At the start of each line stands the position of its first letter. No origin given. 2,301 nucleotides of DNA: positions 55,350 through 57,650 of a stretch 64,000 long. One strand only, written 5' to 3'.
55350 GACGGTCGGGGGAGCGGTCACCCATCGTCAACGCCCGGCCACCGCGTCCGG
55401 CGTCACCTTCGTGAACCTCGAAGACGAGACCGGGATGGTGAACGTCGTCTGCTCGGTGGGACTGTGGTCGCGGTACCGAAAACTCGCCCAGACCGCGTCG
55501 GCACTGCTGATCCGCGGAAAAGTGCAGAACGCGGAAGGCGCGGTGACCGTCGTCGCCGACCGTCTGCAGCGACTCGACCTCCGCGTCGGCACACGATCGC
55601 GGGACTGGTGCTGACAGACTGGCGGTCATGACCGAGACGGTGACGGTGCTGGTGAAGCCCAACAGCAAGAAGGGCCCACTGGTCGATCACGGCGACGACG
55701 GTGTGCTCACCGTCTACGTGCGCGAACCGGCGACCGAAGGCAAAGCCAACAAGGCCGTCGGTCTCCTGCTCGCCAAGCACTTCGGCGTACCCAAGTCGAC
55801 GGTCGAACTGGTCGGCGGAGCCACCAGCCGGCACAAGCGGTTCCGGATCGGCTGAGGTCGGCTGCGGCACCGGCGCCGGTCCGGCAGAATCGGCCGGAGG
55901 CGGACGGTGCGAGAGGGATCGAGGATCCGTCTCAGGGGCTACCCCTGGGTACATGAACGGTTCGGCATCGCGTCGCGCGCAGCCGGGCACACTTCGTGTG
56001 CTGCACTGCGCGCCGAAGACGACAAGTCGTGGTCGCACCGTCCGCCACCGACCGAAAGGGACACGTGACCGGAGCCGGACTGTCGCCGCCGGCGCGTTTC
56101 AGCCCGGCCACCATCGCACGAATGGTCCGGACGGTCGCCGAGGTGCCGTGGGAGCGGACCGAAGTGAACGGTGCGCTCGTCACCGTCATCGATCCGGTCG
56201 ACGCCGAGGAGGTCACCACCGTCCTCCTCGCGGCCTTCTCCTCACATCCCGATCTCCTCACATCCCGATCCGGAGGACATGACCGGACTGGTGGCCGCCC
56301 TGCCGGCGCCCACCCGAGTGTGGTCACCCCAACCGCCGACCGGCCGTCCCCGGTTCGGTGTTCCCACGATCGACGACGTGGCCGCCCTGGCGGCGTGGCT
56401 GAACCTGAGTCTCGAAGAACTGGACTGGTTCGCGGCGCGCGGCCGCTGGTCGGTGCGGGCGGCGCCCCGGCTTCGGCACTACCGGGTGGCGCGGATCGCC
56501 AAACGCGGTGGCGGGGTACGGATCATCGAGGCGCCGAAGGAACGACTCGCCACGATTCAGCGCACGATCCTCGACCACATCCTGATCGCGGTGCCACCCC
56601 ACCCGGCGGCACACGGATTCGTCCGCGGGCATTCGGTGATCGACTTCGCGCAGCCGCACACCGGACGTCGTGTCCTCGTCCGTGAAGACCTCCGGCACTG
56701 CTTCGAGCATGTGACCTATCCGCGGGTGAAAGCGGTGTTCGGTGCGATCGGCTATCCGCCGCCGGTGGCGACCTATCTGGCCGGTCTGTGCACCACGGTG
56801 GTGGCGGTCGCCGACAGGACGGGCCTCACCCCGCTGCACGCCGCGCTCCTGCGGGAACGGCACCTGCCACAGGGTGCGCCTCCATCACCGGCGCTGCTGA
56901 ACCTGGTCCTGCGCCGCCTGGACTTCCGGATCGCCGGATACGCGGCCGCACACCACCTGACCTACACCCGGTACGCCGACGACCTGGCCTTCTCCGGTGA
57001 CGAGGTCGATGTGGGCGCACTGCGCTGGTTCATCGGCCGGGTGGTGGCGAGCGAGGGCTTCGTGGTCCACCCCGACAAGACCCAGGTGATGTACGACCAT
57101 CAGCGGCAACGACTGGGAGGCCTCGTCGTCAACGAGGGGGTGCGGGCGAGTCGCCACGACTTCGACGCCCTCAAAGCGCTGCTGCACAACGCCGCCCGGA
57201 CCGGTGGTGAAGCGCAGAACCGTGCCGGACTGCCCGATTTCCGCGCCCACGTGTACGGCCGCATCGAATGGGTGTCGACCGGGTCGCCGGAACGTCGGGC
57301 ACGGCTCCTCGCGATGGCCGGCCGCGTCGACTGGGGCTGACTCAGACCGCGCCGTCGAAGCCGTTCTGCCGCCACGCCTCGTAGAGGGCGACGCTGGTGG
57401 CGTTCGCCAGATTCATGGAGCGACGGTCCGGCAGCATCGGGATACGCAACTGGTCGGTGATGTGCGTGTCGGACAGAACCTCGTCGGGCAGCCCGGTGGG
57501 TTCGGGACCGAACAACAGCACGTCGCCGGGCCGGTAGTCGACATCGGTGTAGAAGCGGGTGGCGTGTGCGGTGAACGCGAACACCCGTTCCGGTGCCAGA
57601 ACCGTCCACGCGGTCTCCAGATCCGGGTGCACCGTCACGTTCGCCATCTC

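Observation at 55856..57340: Compact retron-like module (a1/a2 repeat + structured ncRNA + Ec86-like RT) with no recognisable effector, next to dnaE2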

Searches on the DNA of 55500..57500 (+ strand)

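Call 28: search_rna_families(source=window, start=55500, end=57500, threshold=evalue, max_evalue=1)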
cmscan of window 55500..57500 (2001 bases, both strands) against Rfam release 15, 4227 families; matches with E-value up to 1: 0.
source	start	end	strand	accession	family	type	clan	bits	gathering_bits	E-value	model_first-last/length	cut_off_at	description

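Call 42: build_rna_model(alignment_id=A2, structure=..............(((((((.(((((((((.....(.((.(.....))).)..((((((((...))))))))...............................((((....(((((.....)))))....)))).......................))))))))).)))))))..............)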
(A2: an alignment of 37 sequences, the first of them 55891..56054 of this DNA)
Model R1 built from alignment A2 (37 sequences, 189 columns); structure: as given.
model positions 166; base pairs 37; branch points 2; effective number of sequences 2.64; information 0.59 bits per position. Calibrated on 0.2 Mb of random sequence (short: E-values are rough).
structure used (alignment columns):
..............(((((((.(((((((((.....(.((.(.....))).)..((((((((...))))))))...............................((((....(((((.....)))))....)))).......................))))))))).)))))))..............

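Call 43: search_with_rna_model(model_id=R1, sources=[window, L001, L002, L003, L004, L005, L006, L007, L008, L009, L010, L011, L012, L013, L014, L015, L016, L017, L018, L019, L020, L021, L022, L023, L024, L025, L026, L027, L028, L029, L030, L031, L032, L033, L034, L035, L036, L037, L038, L039, L040, L041, L042, L043, L044, L045, L046, L047, L048, L049, L050, L051, L052, L053, L054, L055, L056, L057, L058, L059, L060, L061, L062, L063, L064, L065, L066, L067, L068, L069, L070, L071, L072, L073, L074, L075, L076, L077, L078, L079, L080, L081], max_evalue=0.01)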
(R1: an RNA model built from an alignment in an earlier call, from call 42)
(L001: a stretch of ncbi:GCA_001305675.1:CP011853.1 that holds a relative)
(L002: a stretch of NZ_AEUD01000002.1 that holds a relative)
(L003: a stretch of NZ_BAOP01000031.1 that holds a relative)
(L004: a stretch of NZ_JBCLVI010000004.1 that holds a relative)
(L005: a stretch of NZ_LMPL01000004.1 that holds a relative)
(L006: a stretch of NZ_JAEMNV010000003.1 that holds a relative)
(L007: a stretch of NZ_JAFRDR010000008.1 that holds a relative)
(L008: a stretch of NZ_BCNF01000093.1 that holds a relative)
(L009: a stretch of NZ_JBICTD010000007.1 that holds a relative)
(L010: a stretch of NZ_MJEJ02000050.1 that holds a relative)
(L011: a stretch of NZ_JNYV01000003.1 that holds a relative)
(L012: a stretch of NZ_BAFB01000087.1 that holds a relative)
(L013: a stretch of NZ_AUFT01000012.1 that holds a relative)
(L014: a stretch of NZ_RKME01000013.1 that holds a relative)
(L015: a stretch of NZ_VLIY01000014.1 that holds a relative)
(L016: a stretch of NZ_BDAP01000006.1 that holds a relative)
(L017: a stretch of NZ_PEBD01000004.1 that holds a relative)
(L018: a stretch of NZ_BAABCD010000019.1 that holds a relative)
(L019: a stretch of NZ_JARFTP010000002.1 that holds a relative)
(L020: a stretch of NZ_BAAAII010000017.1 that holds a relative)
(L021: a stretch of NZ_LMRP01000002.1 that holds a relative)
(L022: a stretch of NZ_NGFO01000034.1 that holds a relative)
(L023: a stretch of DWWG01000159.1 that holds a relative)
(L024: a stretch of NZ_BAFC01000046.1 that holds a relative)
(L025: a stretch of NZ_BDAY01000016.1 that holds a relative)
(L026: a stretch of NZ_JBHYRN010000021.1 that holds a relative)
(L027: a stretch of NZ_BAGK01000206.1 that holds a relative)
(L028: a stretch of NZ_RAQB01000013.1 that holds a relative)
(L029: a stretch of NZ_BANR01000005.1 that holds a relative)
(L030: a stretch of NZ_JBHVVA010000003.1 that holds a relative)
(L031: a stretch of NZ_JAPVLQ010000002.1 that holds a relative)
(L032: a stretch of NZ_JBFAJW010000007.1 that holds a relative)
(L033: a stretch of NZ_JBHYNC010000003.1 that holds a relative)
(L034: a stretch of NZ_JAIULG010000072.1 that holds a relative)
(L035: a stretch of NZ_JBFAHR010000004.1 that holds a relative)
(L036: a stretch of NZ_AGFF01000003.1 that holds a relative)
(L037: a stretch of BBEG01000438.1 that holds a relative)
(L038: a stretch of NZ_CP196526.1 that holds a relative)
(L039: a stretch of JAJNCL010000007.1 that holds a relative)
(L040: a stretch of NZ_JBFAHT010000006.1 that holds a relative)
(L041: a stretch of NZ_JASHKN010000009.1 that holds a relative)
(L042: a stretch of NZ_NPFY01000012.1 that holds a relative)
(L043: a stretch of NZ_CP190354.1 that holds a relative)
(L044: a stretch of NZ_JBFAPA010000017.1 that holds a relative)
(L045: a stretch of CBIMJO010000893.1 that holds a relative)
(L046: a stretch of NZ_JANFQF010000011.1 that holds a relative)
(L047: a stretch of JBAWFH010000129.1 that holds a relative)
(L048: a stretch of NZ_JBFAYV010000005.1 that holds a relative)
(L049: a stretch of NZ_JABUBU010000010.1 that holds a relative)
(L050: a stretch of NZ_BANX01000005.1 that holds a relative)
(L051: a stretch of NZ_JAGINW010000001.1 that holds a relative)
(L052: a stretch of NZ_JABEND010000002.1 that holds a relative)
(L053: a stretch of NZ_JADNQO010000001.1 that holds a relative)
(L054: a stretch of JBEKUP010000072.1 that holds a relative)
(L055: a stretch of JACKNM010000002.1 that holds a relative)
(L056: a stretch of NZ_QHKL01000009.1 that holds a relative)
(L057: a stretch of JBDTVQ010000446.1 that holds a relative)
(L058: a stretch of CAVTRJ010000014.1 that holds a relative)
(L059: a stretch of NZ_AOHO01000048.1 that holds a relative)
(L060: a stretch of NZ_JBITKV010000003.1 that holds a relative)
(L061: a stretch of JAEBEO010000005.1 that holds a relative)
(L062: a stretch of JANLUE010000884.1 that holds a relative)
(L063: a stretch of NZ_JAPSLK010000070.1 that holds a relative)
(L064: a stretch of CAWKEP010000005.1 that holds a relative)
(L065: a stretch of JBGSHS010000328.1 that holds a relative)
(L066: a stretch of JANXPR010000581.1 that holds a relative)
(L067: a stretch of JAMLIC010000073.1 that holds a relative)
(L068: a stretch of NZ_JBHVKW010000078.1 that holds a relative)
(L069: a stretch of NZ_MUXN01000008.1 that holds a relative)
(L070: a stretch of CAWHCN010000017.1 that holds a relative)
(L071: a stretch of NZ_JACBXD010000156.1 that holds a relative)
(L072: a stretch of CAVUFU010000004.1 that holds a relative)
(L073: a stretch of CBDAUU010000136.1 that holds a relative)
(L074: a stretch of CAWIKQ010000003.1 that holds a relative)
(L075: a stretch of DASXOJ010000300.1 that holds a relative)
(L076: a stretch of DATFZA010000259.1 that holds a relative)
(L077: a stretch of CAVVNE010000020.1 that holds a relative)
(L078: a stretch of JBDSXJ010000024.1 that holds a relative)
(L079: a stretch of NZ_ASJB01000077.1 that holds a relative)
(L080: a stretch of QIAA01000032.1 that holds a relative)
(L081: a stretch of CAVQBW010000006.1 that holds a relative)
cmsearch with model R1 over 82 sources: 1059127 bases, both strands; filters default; matches with E-value up to 0.01: 71.
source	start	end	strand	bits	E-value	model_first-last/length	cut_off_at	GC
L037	1123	1288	+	167.3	2e-27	1-166/166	no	0.69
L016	5520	5683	+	166.6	2.7e-27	1-166/166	no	0.7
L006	5772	5937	+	164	7.7e-27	1-166/166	no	0.68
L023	4763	4928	+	163.6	9.2e-27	1-166/166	no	0.7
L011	5520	5683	+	163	1.2e-26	1-166/166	no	0.7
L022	5646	5811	+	162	1.8e-26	1-166/166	no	0.65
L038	5514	5679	+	161.8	2e-26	1-166/166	no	0.67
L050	5484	5649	+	160.8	2.9e-26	1-166/166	no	0.69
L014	5733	5898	+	160.8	2.9e-26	1-166/166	no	0.65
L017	5520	5683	+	160.8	2.9e-26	1-166/166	no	0.71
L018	5808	5973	+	160.3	3.6e-26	1-166/166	no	0.69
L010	5794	5957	+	160.3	3.7e-26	1-166/166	no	0.68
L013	5769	5934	+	159.7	4.6e-26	1-166/166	no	0.7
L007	5791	5954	+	159.3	5.4e-26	1-166/166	no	0.68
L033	5514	5679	+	159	6.2e-26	1-166/166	no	0.65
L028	2526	2691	+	158.3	8.3e-26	1-166/166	no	0.7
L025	5760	5925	+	157.6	1.1e-25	1-166/166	no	0.71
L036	5538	5703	+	157.6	1.1e-25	1-166/166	no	0.68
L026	5763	5929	+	157.5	1.2e-25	1-166/166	no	0.68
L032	5832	5998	+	156.7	1.6e-25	1-166/166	no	0.71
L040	5757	5923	+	156.4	1.8e-25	1-166/166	no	0.68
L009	5760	5925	+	156.3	1.9e-25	1-166/166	no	0.72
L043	5727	5892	+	154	5e-25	1-166/166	no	0.66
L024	5622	5785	+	153.7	5.5e-25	1-166/166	no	0.7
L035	5772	5938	+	153.6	5.7e-25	1-166/166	no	0.71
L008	5728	5893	+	152.2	1e-24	1-166/166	no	0.7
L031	5754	5919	+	150.4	2.2e-24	1-166/166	no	0.63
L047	4258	4423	+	149.2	3.5e-24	1-166/166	no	0.69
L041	5566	5730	+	148.9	4.1e-24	1-166/166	no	0.66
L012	5690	5853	+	148.4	5e-24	1-166/166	no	0.68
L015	5760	5926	+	147.1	8.3e-24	1-166/166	no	0.7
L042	5832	5997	+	146.8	9.7e-24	1-166/166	no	0.67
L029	5616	5779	+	145.7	1.5e-23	1-166/166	no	0.7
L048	5760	5925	+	145.7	1.5e-23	1-166/166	no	0.66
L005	5553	5717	+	145.3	1.8e-23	1-166/166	no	0.7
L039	5566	5730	+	144.7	2.3e-23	1-166/166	no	0.68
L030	5763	5929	+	143.5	3.8e-23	1-166/166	no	0.66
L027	5769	5935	+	143.3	4.1e-23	1-166/166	no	0.71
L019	5782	5946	+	134.6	1.5e-21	1-166/166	no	0.75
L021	5793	5959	+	130.5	8.2e-21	1-166/166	no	0.71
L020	5785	5951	+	128.1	2.2e-20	1-166/166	no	0.72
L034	5730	5896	+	126.2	4.9e-20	1-166/166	no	0.72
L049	5748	5930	+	119.4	8e-19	1-166/166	no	0.73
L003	5820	5984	+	114.4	6.3e-18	1-166/166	no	0.67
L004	5816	5978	+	109.2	5.4e-17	1-166/166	no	0.64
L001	7828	7991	+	105.8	2.3e-16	1-166/166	no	0.72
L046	5844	6021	+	95.9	1.3e-14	1-166/166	no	0.71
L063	638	803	+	86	8.1e-13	1-166/166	no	0.73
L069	5837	5999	+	77.4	2.8e-11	1-166/166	no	0.69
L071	5795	5960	+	76.3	4.4e-11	1-166/166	no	0.69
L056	5907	6071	+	75.4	6.3e-11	1-166/166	no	0.7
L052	5842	6008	+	75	7.5e-11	1-166/166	no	0.72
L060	5874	6038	+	74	1.2e-10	1-166/166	no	0.71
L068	5876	6038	+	73.5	1.4e-10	1-166/166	no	0.69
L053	5796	5960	+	70.3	5.3e-10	1-166/166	no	0.71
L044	5821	5988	+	70.2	5.5e-10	1-166/166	no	0.71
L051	5852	6015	+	70.2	5.5e-10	1-166/166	no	0.66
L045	2430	2597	+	66.9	2.1e-09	1-166/166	no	0.7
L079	5849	6014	+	65.7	3.6e-09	1-166/166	no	0.7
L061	5795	5960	+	60.8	2.7e-08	1-166/166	no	0.71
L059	5795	5959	+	60.1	3.7e-08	1-166/166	no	0.71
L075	5710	5888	+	57.9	8.9e-08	1-166/166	no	0.7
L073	5771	5937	+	47.6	6.5e-06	1-166/166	no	0.64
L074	5568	5746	+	40.2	0.00014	1-166/166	no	0.63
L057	3043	3223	+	37.6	0.0004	1-166/166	no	0.6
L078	5556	5733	+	36.3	0.00067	1-166/166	no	0.61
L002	5661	5847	+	34.1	0.0016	1-166/166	no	0.67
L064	5598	5738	+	33.8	0.0019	1-166/166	no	0.61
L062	5575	5738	+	33.1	0.0026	1-166/166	no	0.71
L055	5620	5760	+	31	0.0061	1-166/166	no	0.72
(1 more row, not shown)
